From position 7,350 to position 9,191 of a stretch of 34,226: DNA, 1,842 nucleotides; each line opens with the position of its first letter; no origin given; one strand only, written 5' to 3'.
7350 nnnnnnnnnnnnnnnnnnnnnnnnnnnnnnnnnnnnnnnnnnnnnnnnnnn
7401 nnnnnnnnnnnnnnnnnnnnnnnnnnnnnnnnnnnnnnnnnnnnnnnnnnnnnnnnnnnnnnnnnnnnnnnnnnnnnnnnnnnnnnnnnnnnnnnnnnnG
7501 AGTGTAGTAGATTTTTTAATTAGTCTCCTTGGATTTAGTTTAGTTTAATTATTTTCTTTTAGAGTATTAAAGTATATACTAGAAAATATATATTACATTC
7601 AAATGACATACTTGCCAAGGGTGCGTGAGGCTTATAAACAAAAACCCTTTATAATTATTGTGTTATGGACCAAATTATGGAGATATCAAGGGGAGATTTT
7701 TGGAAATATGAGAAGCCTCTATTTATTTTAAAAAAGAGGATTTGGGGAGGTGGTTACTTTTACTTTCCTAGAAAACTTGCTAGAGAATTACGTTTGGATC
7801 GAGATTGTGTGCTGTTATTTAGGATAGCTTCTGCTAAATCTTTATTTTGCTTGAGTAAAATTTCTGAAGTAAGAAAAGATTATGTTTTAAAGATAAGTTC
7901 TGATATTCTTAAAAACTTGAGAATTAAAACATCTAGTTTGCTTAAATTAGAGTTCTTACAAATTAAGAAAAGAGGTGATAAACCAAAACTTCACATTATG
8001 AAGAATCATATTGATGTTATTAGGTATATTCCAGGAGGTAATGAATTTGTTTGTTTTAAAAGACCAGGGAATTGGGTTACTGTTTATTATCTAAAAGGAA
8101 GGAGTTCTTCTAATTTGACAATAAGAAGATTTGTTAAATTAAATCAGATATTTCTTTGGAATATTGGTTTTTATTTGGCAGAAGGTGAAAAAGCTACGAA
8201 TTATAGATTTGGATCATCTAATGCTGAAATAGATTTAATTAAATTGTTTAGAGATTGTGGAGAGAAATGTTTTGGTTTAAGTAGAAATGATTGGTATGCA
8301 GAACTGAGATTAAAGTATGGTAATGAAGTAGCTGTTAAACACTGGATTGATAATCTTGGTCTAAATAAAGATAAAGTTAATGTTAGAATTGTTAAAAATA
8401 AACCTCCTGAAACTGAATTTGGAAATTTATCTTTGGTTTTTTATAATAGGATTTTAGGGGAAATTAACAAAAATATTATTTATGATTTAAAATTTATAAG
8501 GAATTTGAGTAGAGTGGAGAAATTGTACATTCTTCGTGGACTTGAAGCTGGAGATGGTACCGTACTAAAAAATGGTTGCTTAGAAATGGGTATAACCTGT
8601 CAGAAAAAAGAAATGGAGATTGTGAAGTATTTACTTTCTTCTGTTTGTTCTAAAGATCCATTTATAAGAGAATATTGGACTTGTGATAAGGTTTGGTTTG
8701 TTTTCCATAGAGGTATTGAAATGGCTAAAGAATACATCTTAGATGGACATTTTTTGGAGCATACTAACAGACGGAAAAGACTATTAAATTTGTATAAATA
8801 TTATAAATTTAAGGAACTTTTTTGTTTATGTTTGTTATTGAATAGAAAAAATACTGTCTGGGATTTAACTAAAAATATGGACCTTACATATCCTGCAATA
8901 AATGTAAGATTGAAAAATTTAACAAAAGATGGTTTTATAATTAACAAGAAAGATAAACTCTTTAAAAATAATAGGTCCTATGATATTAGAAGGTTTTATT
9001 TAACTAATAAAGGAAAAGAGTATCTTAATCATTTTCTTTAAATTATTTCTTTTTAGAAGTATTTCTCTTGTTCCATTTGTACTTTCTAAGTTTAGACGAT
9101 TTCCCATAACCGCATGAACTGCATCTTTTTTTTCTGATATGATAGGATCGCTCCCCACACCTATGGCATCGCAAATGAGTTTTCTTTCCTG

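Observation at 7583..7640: One conserved promoter-like cassette precedes all five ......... genes and the TnpB gene, and nothing else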

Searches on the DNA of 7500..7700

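Call 76: search_rna_families(source=window, start=7500, end=7700, threshold=evalue, max_evalue=1)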
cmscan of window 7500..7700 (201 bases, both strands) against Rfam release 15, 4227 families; matches with E-value up to 1: 2.
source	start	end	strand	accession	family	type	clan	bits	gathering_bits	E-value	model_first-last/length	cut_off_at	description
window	7633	7672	+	RF02416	TCV_H4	Cis-reg;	-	20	50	0.22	1-51/51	no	Turnip crinkle virus 3'UTR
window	7500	7632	-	RF02763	IsrM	Gene; sRNA;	-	11.8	376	0.21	1-142/329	3'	IsrM sRNA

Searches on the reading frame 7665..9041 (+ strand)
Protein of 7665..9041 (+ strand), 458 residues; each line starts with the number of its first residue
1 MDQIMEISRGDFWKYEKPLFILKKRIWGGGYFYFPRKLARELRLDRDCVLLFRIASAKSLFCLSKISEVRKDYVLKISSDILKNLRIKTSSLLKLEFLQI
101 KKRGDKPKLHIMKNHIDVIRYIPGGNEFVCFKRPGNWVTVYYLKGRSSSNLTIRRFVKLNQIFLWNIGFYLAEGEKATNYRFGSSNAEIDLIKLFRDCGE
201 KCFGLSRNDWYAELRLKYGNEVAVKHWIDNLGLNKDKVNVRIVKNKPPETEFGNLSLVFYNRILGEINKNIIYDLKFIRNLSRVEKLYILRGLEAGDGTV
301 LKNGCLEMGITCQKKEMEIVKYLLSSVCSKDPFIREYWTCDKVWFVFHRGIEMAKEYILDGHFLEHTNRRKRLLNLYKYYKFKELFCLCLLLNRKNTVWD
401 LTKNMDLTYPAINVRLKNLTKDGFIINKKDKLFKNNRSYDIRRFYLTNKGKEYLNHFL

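Call 9: search_protein_families(library=pfam, proteins=[window:7665-9041:+], max_evalue=0.01)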
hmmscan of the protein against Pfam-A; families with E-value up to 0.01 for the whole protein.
window:7665-9041:+ (458 aa): 0 families

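Call 55: search_protein_families(library=ncbifam, proteins=[window:7665-9041:+], max_evalue=0.01)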
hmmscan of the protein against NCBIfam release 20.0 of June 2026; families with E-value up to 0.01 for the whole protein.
window:7665-9041:+ (458 aa): 2 families
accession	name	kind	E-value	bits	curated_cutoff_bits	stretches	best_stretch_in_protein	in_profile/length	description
NF040939.2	trans_reg_lrs14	equivalog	0.0004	20.4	90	1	384-436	23-77/103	Lrs14 family HTH-type transcriptional regulator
NF053606.1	Sta1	subfamily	0.0014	18.7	80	0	388-437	26-76/100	Sta1 family transcriptional regulator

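Call 77: search_protein_families(library=phrogs, proteins=[window:7665-9041:+], max_evalue=0.01)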
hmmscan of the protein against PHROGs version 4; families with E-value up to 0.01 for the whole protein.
window:7665-9041:+ (458 aa): 0 families

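Call 80: search_solved_structures(query=window:7665-9041:+, max_evalue=1)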
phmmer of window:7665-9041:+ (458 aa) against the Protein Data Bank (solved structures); distinct sequences matched with E-value up to 1: 4.
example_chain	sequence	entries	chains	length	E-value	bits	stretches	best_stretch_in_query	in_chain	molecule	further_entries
4k2e_A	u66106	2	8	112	0.075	15.4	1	370-430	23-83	Transcriptional activator HlyU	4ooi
3jth_A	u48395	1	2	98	0.23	13.8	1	371-431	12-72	Transcription activator HlyU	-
5znx_A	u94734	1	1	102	0.25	13.7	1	370-431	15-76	Transcriptional activator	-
9scu_CR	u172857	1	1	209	0.82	12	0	394-440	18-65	Large ribosomal subunit protein eL19z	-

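Call 85: predict_structure(protein=window:7665-9041:+)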
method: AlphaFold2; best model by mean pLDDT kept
length: 458 residues; sequences in the alignment: 1
mean_pLDDT: 35.8   pTM: 0.24
mean pLDDT of the five models: 35.8, 30.7, 29.4, 27.9, 25.9
residues with pLDDT >= 90: 0; 70-90: 0; 50-70: 4; < 50: 454
segments of 3 or more residues with pLDDT < 50: 1-195, 197-199, 201-232, 236-458
pLDDT, mean of each block of 10 residues (from residue 1): 26 29 24 32 34 39 31 31 38 40 37 40 41 39 33 26 27 24 34 48 43 36 43 45 33 31 38 37 42 40 39 39 45 40 41 36 34 34 33 30 29 32 41 33 42 37
secondary structure, 60 per line:
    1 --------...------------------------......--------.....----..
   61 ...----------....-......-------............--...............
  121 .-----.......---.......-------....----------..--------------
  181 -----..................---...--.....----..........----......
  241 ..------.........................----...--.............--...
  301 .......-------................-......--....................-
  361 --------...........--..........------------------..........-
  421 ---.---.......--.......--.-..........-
elements in order: H36-41 E50-54 E59-63 E74-77 H79-84 E92-103 E106-121 E127-133 E137-143 E151-154 H186-203 E212-216 H221-230 E238-242 H249-273 H283-295 H298-307 H315-330 H332-337 H340-359 H369-379 H382-391 H410-419 E428-434 E437-443 H448-457
